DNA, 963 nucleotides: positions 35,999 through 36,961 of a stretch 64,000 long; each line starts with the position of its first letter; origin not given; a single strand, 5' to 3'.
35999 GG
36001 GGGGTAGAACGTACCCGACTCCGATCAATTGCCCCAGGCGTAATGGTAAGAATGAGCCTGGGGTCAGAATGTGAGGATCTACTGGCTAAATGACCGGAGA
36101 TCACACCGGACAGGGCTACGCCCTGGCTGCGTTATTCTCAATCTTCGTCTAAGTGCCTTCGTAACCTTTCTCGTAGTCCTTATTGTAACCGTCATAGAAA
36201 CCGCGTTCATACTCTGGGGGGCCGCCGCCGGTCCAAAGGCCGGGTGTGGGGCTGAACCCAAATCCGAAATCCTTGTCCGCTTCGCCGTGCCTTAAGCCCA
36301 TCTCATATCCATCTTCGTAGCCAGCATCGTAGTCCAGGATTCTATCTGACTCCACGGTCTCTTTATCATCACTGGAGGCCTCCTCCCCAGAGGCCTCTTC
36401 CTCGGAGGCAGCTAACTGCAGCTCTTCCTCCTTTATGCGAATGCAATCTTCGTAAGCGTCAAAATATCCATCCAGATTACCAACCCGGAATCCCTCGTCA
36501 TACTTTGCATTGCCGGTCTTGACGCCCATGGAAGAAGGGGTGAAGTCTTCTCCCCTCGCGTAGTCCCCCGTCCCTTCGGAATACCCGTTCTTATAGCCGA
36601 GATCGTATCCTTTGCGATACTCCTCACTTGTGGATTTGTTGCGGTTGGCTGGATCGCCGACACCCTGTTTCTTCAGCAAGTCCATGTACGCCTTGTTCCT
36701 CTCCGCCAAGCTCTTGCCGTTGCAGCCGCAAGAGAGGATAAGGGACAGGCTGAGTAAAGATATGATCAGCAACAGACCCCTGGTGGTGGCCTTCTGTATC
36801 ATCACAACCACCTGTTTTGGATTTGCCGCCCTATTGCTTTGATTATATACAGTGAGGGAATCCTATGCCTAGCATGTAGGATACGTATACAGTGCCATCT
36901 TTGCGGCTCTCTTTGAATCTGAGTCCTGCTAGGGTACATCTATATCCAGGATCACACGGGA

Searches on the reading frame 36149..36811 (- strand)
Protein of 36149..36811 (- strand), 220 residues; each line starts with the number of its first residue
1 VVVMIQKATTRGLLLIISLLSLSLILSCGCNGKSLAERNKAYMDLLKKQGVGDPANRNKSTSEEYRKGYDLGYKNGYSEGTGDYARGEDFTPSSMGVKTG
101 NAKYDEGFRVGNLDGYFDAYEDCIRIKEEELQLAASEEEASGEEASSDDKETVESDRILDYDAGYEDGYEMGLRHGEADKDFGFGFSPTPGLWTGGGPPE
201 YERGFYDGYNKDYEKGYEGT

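Call 3: search_protein_families(library=pfam, proteins=[window:36149-36811:-], max_evalue=0.01)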
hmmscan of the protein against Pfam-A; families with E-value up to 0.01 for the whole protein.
window:36149-36811:- (220 aa): 1 family
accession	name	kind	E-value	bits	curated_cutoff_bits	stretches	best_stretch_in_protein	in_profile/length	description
PF20635.2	SMN_YG-box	-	0.0018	18.5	21.3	0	147-183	29-65/71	Survival Motor Neuron, YG-box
